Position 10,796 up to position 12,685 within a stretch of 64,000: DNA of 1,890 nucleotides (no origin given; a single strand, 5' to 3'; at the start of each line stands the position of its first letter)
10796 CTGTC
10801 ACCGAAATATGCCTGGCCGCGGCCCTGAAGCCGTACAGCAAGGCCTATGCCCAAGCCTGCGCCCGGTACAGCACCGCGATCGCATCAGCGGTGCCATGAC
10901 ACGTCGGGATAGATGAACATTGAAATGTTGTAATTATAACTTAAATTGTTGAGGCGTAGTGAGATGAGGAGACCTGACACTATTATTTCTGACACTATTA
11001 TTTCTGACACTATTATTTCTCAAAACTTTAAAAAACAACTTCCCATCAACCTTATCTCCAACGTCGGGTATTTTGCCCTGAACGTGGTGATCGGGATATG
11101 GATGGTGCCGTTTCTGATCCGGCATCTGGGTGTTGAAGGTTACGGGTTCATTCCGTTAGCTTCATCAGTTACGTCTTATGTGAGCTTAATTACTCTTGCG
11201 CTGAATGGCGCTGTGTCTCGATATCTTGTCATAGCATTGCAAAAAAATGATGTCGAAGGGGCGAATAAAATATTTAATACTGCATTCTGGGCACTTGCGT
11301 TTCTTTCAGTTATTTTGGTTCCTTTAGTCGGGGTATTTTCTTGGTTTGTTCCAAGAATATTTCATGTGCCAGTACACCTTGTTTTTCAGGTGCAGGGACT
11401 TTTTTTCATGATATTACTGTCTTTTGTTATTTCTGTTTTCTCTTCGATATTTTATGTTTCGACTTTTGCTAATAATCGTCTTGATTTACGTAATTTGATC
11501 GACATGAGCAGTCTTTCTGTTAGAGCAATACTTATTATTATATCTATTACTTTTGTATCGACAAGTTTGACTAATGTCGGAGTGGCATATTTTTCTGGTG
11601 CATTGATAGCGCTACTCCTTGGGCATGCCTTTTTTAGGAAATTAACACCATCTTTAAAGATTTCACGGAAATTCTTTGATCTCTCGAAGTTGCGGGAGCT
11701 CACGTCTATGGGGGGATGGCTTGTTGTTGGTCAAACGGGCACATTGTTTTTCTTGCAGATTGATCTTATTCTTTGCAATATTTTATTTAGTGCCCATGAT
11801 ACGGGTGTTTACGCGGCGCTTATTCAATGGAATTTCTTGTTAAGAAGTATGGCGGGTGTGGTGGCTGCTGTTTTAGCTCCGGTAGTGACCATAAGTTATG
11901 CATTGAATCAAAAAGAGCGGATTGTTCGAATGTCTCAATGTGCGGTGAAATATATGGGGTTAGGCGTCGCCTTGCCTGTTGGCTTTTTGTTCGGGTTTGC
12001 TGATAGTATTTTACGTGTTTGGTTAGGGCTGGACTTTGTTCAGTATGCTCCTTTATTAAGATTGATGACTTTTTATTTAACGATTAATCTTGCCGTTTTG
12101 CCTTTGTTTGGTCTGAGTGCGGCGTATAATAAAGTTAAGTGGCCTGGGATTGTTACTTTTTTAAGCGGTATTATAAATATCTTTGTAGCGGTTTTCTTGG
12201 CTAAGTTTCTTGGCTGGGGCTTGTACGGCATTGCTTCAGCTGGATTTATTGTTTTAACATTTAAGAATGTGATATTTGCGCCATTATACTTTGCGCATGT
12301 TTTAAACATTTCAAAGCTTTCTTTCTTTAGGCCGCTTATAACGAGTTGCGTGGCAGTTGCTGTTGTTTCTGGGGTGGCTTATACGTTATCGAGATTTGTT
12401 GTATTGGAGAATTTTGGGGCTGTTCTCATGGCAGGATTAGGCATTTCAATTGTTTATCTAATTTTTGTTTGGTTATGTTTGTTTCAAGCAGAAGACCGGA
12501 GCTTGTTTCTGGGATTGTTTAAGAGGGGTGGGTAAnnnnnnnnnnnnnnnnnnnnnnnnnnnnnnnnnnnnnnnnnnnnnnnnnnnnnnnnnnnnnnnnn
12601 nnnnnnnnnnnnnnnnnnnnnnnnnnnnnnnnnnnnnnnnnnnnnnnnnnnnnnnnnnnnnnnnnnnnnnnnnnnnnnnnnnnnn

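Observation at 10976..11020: Perfect 3 x 15-bp tandem repeat inside the 5' end of the Wzx flippase gene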

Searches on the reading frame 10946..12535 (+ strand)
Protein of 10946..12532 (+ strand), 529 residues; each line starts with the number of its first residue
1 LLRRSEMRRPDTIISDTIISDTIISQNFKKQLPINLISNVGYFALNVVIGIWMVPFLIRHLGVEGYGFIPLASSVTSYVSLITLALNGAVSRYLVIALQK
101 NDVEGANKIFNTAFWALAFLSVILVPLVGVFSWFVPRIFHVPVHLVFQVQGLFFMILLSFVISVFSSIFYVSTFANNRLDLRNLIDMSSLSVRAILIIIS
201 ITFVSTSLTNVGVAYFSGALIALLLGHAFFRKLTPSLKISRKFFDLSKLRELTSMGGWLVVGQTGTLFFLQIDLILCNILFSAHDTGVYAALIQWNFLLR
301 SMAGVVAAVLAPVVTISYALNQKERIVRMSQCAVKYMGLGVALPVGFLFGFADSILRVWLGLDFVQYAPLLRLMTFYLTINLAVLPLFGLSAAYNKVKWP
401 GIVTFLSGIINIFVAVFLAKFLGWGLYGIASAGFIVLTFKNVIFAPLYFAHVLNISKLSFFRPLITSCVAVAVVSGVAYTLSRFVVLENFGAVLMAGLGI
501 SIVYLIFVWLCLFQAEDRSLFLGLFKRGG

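Call 5: search_protein_families(library=pfam, proteins=[window:10961-12532:+])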
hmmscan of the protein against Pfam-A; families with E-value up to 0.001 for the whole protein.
window:10961-12532:+ (524 aa): 1 family
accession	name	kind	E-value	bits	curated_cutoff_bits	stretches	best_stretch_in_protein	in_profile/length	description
PF01943.22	Polysacc_synt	-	3e-10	40.4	28.2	1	43-309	17-270/274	Polysaccharide biosynthesis protein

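Call 7: find_homologous_proteins(query=window:10961-12532:+)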
Query window:10961-12532:+ (524 aa): 94 proteins with E <= 0.001 among 8000 candidates.
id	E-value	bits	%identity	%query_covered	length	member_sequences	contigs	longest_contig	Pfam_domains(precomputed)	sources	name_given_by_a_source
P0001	0.0e+0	1088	99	100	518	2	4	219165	PF01943.23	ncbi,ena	-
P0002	3.4e-240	816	74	95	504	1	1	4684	PF01943.23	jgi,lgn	jgi:membrane protein EpsK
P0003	2.2e-185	636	61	95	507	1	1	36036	PF01943.23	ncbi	ncbi:MAG: oligosaccharide flippase family protein [Candidatus Omnitrophota bacterium]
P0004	8.1e-178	611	65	84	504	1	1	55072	-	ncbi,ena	-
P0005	9.5e-178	610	59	96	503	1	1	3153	PF01943.23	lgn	-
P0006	1.7e-173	596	58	94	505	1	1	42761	PF01943.23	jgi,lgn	-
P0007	6.0e-165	568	54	97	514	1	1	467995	PF01943.23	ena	-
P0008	2.0e-161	557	53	96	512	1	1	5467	PF01943.23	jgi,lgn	-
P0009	2.4e-154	533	55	90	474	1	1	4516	PF01943.23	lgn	-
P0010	7.7e-154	532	58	84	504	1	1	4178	PF01943.23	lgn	-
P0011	2.9e-151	523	49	96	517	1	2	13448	PF01943.23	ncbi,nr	ncbi:MAG: oligosaccharide flippase family protein [Candidatus Omnitrophica bacterium]|nr:oligosaccha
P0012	3.2e-151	523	51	96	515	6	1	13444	-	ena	-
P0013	1.5e-139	485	46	96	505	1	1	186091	-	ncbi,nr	ncbi:MAG: polysaccharide biosynthesis protein [Candidatus Omnitrophica bacterium]|nr:polysaccharide 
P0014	6.1e-139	482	46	96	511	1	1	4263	-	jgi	jgi:O-antigen/teichoic acid export membrane protein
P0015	9.4e-133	462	47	95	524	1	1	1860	PF01943.23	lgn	-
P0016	1.3e-130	455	44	96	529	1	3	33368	PF01943.23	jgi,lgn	jgi:membrane protein EpsK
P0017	1.3e-127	445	43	97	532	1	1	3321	PF01943.23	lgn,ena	-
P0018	8.7e-127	442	45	94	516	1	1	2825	PF01943.23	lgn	-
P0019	1.8e-125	438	43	96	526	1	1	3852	PF01943.23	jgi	-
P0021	1.0e-124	436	43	96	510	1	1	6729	PF01943.23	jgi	jgi:O-antigen/teichoic acid export membrane protein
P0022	2.3e-124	434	44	96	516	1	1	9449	PF01943.23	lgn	-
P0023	4.5e-124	433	43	94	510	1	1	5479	PF01943.23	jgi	jgi:O-antigen/teichoic acid export membrane protein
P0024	1.1e-123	432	42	100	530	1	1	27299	PF01943.23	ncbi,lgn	-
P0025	8.7e-123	429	43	98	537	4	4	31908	PF01943.23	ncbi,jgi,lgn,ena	-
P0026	1.6e-122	428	44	93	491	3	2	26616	PF01943.23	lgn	-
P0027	3.1e-122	427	42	96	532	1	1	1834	PF01943.23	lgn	-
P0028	3.6e-122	427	44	96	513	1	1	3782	PF01943.23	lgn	-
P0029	3.8e-117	411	42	95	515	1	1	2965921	PF01943.23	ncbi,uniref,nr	ncbi:polysaccharide biosynthesis protein [Methanofollis formosanus]|uniref:Polysaccharide biosynthes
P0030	4.5e-117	410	42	95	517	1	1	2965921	PF01943.23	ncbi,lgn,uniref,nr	ncbi:oligosaccharide flippase family protein [Methanofollis formosanus]|uniref:oligosaccharide flipp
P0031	8.9e-117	409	42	96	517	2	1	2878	PF01943.23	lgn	-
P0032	3.1e-116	408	44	96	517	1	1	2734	PF01943.23,PF13440.12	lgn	-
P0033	5.6e-116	407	40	96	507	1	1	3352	PF01943.23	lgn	-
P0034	1.9e-115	405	43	96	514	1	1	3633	PF01943.23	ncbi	-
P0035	3.8e-115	404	43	96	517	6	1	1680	PF01943.23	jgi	jgi:O-antigen/teichoic acid export membrane protein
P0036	6.8e-115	403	42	96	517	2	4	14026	PF01943.23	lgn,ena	-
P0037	1.2e-114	402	43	94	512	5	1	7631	PF01943.23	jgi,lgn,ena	-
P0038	2.1e-114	402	42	96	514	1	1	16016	PF01943.23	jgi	jgi:membrane protein EpsK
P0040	7.9e-114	400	43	96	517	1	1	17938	PF01943.23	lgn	-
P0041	9.5e-114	399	42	95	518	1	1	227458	PF01943.23,PF13440.12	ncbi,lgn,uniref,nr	ncbi:polysaccharide biosynthesis protein [Methanoculleus sediminis]|uniref:Polysaccharide biosynthes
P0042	4.0e-113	397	42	97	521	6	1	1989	PF01943.23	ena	-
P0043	6.6e-113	397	42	90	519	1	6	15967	PF01943.23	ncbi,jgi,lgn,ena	-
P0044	1.0e-112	396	42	99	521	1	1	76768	PF01943.23,PF13440.12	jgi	jgi:membrane protein EpsK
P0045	1.1e-112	396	44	87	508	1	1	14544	PF01943.23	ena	-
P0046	2.2e-112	395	41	96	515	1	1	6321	PF01943.23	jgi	jgi:O-antigen/teichoic acid export membrane protein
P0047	3.3e-112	394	41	98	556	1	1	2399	PF01943.23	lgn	-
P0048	3.3e-112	394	42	96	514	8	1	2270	PF01943.23,PF13440.12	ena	-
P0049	6.8e-112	393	41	92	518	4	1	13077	PF01943.23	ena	-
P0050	3.5e-111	391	42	96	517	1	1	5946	PF01943.23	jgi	jgi:O-antigen/teichoic acid export membrane protein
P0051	3.8e-110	388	40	95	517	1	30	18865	PF01943.23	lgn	-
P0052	5.2e-110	387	41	99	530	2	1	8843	PF01943.23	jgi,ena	-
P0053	2.0e-109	385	43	96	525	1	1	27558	PF01943.23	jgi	jgi:O-antigen/teichoic acid export membrane protein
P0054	4.7e-108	381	41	96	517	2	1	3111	PF01943.23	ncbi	-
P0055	4.9e-107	377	40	96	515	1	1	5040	PF01943.23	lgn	-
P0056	1.3e-106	376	41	97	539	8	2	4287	PF01943.23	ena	-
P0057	1.4e-106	376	43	85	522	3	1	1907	PF01943.23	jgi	-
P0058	2.7e-106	375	39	96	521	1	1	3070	PF01943.23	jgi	jgi:O-antigen/teichoic acid export membrane protein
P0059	4.2e-106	374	40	95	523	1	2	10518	PF01943.23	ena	-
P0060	7.8e-106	373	42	94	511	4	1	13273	PF01943.23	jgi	jgi:O-antigen/teichoic acid export membrane protein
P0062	2.0e-104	369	40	93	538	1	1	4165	PF01943.23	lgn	-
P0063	3.1e-104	368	39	95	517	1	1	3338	PF01943.23,PF13440.12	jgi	jgi:O-antigen/teichoic acid export membrane protein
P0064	3.1e-104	368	41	94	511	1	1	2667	PF01943.23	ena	-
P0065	3.5e-104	368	41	94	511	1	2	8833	PF01943.23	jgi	-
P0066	5.4e-104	367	40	94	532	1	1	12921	PF01943.23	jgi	jgi:O-antigen/teichoic acid export membrane protein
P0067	2.9e-102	361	40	96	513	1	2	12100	PF01943.23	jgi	jgi:membrane protein EpsK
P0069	2.7e-101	358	41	93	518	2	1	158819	PF01943.23,PF13440.12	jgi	jgi:membrane protein EpsK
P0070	3.2e-101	358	43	85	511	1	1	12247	PF01943.23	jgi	jgi:O-antigen/teichoic acid export membrane protein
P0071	2.7e-100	355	38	96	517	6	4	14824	PF01943.23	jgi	-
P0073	1.1e-98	350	38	100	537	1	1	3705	PF01943.23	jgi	jgi:O-antigen/teichoic acid export membrane protein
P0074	2.1e-98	349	37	97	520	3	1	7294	PF01943.23,PF13440.12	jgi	jgi:membrane protein EpsK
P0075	4.6e-98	348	39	96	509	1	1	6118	PF01943.23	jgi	jgi:membrane protein EpsK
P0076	6.0e-98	347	39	94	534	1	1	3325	PF01943.23,PF13440.12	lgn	-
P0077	8.8e-97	343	37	94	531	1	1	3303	PF01943.23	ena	-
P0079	9.5e-95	337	37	91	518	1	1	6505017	PF01943.23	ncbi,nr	ncbi:MAG: oligosaccharide flippase family protein [Phycisphaerales bacterium]|nr:MAG: oligosaccharid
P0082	8.2e-86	307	36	94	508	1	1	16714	PF01943.23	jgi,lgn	jgi:Na+-driven multidrug efflux pump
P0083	2.8e-82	296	35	90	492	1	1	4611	PF01943.23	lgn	-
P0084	1.2e-78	284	43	63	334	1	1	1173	PF01943.23,PF13440.12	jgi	jgi:membrane protein EpsK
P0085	1.2e-73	267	37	76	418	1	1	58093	PF01943.23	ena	-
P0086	1.5e-43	168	25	94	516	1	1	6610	PF01943.23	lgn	-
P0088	5.5e-33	133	25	90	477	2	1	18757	PF01943.23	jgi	-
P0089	2.4e-12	65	27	73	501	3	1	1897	PF01943.23,PF01554.24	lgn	-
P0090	2.0e-9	55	23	64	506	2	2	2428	PF01943.23,PF13440.12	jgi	jgi:O-antigen/teichoic acid export membrane protein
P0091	1.3e-8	53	22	87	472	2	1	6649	PF01943.23,PF13440.12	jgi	jgi:O-antigen/teichoic acid export membrane protein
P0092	3.5e-6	45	21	62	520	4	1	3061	PF01943.23,PF01554.24,PF13440.12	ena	-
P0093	4.8e-6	44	23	76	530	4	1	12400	PF01943.23,PF13440.12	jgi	-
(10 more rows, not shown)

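Call 8: find_encoding_contigs(protein=window:10961-12535:+, flank=10000, max_places=10)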
Protein window:10961-12535:+ (524 aa): no gene with exactly this product is on record in the collection.

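Call 11: find_encoding_contigs(protein=P0001, flank=10000, max_places=10)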
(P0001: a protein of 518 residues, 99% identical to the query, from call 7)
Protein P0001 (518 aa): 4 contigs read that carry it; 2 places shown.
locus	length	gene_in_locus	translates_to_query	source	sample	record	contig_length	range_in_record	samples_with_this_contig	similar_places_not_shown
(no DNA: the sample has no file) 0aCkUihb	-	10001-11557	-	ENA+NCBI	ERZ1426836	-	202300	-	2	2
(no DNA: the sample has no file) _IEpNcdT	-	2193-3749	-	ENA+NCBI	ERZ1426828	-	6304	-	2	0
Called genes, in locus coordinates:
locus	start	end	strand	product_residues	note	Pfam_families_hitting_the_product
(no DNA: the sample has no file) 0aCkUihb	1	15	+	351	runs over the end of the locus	PF08843:AbiEii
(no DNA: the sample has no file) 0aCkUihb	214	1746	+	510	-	-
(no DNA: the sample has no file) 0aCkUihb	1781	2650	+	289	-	PF02219:MTHFR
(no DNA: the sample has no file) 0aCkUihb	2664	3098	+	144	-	PF00072:Response_reg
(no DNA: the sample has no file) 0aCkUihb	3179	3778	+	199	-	-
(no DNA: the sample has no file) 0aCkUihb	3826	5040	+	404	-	PF10082:BBP2_2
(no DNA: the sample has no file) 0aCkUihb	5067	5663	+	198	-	PF02563:Poly_export, PF10531:SLBB, PF22461:SLBB_2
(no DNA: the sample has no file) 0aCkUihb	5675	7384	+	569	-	PF02706:Wzz, PF13807:GNVR, PF01656:CbiA, PF10609:ParA, PF13614:AAA_31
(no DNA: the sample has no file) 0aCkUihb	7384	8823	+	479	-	PF04932:Wzy_C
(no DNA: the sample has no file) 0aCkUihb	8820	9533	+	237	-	PF00149:Metallophos, PF06874:FBPase_2 (faint)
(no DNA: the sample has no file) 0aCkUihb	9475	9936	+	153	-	-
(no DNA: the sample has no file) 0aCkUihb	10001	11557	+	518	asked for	PF01943:Polysacc_synt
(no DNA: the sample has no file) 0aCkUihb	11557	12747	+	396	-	PF07470:Glyco_hydro_88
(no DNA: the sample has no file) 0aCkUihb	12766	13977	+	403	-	PF04230:PS_pyruv_trans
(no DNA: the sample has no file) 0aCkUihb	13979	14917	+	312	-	PF00535:Glycos_transf_2, PF10111:Glyco_tranf_2_2, PF13641:Glyco_tranf_2_3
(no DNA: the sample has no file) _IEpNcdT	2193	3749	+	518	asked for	PF01943:Polysacc_synt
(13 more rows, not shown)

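Call 12: list_cluster_members(proteins=[P0001, window:10946-12532:+, window:10961-12532:+])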
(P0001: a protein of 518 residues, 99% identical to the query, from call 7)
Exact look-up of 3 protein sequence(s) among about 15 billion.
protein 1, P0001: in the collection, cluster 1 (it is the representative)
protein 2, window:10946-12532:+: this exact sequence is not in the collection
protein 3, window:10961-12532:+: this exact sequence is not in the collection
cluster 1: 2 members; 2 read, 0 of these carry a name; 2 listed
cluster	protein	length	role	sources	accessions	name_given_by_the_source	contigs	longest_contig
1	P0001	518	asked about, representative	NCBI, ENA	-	-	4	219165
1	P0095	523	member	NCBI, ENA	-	-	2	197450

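Call 14: find_encoding_contigs(protein=P0095, flank=10000, max_places=10)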
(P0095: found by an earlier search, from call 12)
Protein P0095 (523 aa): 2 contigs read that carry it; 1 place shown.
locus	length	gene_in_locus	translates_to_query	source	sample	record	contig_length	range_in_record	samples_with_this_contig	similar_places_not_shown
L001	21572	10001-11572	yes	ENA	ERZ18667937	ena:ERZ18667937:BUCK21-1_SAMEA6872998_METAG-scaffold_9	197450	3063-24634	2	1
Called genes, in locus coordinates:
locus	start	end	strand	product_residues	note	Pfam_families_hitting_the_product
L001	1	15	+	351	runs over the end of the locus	PF08843:AbiEii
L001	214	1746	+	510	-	-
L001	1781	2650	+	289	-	PF02219:MTHFR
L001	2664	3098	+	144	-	PF00072:Response_reg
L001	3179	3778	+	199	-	-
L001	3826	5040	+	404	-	PF10082:BBP2_2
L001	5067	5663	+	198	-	PF02563:Poly_export, PF10531:SLBB, PF22461:SLBB_2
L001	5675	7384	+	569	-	PF02706:Wzz, PF13807:GNVR, PF01656:CbiA, PF10609:ParA, PF13614:AAA_31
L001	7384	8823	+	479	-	PF04932:Wzy_C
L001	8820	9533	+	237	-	PF00149:Metallophos, PF06874:FBPase_2 (faint)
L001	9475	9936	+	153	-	-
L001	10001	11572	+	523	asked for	PF01943:Polysacc_synt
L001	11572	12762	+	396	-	PF07470:Glyco_hydro_88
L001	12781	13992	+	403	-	PF04230:PS_pyruv_trans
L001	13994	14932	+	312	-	PF00535:Glycos_transf_2, PF10111:Glyco_tranf_2_2, PF13641:Glyco_tranf_2_3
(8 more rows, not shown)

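Call 16: find_related_loci(query=window:10964-12532:+, collection=genome_contigs, flank=10000)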
Query window:10964-12532:+ (523 aa) in genome_contigs; peptide patterns used: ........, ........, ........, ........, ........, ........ (x = any residue, [..] = any of these).
177 stretches matched a pattern; 2 encode a relative of the query (tblastn E <= 1e-3); 2 distinct loci.
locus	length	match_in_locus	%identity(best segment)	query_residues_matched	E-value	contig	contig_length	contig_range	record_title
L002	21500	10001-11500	60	14-514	0e+0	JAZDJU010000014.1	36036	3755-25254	MAG: Candidatus Omnitrophota bacterium isolate MEGAHIT-group-0.500 k141_119549, whole genome shotgun sequence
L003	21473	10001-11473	39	23-512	1e-106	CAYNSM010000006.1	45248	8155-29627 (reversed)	MAG TPA_asm: uncultured Planctomycetales bacterium isolate SRP278252_co1_54 genome assembly, contig: NODE_1102_length_45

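Call 17: find_related_loci(query=window:10964-12532:+, collection=metagenome_contigs, flank=5000)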
Query window:10964-12532:+ (523 aa) in metagenome_contigs; peptide patterns used: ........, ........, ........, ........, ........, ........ (x = any residue, [..] = any of these).
303 stretches matched a pattern; 6 encode a relative of the query (tblastn E <= 1e-3); 6 distinct loci.
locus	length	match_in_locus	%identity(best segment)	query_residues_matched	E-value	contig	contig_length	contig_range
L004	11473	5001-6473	58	21-513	8e-173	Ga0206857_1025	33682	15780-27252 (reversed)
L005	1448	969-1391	75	12-152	6e-68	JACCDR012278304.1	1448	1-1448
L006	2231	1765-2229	57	19-173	1e-51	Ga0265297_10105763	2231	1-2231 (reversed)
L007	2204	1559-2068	58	19-187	1e-51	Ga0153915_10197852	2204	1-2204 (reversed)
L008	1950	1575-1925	57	20-136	5e-34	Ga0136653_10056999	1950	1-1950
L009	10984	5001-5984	25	29-358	1e-11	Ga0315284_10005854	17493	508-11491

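Call 51: predict_structure(alignment_id=A1)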
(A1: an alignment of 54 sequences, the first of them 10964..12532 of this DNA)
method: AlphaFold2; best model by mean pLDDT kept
length: 523 residues; sequences in the alignment: 54
mean_pLDDT: 90.6   pTM: 0.87
mean pLDDT of the five models: 90.6, 90.5, 90.3, 88.8, 88.4
residues with pLDDT >= 90: 395; 70-90: 103; 50-70: 17; < 50: 8
segments of 3 or more residues with pLDDT < 50: 1-3
pLDDT, mean of each block of 10 residues (from residue 1): 48 56 80 92 95 96 94 81 87 89 95 95 96 95 97 94 88 90 96 95 97 96 92 93 88 90 90 96 96 90 84 88 92 95 96 95 95 93 90 94 96 95 95 93 95 93 95 94 93 95 89 78 53
secondary structure, 60 per line:
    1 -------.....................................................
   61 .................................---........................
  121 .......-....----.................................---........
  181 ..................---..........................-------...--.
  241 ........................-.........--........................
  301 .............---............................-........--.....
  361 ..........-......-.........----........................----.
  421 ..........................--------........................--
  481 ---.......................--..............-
elements in order: H8-93 H97-127 H129-132 H137-169 H173-198 H202-227 H240-264 H266-274 H277-313 H317-344 H346-353 H356-370 H372-377 H379-387 H392-415 H420-446 H455-478 H484-506 H509-522

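Call 53: fold_search(model_id=the predicted structure, library=pdb)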
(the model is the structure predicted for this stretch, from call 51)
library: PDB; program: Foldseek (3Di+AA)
matches with E <= 10: 414; with E <= 0.001: 59
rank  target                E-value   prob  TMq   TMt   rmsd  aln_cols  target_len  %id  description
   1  6fhz                  3.2e-08  1.00  0.64  0.75   6.8       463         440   13  Inward-facing conformation of a multidrug resistance MATE family transporter of the MOP superfamily. (released 2019-05-08)
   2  3vvs_A                8.7e-07  1.00  0.61  0.71   7.3       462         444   14  Crystal structure of MATE in complex with MaD3S (released 2013-04-03)
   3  9ukv_A                8.7e-07  1.00  0.68  0.70   5.4       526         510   16  JM Complex - E. coli MurJ, Levivirus M lysis protein LysM (SglM) (released 2025-09-10)
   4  6nc6_A                8.7e-07  1.00  0.64  0.71   5.2       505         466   16  Lipid II flippase MurJ, inward closed conformation (released 2019-04-17)
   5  3vvo                  1.2e-06  1.00  0.59  0.68   8.2       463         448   14  Crystal structure of MATE in the bent conformation (released 2013-04-03)
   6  6gwh                  1.2e-06  1.00  0.60  0.69   7.3       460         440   15  Outward-facing conformation of a multidrug resistance MATE family transporter of the MOP superfamily. (released 2019-06-05)
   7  4mlb_B                1.8e-06  1.00  0.57  0.64   8.4       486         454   14  Reverse polarity of binding pocket suggests different function of a MOP superfamily transporter from Pyrococcus furios (released 2013-09-25)
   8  3vvr_A                1.8e-06  1.00  0.53  0.61   8.3       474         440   16  Crystal structure of MATE in complex with MaD5 (released 2013-04-03)
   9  9g9n_A                2.0e-06  1.00  0.54  0.67   6.9       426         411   13  Lipid III flippase WzxE with NB10 and NB7 nanobodies in inward-facing conformation - crystal 1 (released 2025-01-22)
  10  3w4t                  2.4e-06  1.00  0.55  0.63   7.8       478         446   14  Crystal structure of MATE P26A mutant (released 2013-04-03)
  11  9r10_A                2.5e-06  1.00  0.64  0.68  17.3       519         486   12  Cryo-EM structure of human MATE1 in complex with cimetidine (released 2025-11-05)
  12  9r1g_A                2.6e-06  1.00  0.62  0.66  15.8       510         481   13  Cryo-EM structure of human MATE1 (released 2025-11-05)
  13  9r1f_A                2.6e-06  1.00  0.60  0.64  17.4       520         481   13  Cryo-EM structure of human MATE1 in complex with metformin (released 2025-11-05)
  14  3vvp_B                2.7e-06  1.00  0.49  0.59   7.8       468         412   14  Crystal structure of MATE in complex with Br-NRF (released 2013-04-03)
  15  5yck                  2.9e-06  1.00  0.62  0.71   7.5       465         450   14  Crystal structure of a MATE family protein derived from Camelina sativa at 2.3 angstrom (released 2017-09-27)
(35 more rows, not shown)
